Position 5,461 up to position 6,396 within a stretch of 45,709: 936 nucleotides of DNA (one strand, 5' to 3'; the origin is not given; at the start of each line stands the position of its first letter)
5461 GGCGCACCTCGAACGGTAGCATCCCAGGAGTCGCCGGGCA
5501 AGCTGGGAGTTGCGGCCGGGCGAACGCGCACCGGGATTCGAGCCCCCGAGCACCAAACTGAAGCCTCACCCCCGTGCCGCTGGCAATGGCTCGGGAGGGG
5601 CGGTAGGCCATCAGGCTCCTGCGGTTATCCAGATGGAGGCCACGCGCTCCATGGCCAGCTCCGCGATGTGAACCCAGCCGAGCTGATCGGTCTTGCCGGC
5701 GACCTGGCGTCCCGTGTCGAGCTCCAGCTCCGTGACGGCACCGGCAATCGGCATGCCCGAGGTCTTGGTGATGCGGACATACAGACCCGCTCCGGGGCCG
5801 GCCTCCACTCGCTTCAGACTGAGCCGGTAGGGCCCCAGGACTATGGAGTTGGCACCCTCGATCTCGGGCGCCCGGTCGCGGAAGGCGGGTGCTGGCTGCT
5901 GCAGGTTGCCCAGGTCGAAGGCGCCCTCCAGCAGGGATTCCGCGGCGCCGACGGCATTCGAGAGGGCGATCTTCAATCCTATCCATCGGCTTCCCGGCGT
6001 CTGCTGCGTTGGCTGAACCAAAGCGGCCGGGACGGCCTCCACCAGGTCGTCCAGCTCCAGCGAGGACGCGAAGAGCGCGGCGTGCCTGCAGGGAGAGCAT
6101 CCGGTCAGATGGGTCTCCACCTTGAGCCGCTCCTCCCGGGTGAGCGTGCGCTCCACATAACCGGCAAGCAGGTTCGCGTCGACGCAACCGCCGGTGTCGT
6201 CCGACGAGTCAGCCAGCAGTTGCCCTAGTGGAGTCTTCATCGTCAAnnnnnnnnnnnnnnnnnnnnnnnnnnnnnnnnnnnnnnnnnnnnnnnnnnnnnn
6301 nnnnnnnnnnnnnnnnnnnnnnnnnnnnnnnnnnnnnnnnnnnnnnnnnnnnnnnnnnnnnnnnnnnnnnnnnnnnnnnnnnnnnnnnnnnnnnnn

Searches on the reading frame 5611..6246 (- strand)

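Call 28: search_protein_families(library=pfam, proteins=[window:5611-6246:-], max_evalue=0.0001)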
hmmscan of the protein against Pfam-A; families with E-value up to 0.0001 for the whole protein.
window:5611-6246:- (211 aa): 1 family
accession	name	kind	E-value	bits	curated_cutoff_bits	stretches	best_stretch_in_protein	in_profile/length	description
PF13490.11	zf-HC2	-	1e-07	32.3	22.2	1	26-54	7-35/35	Putative zinc-finger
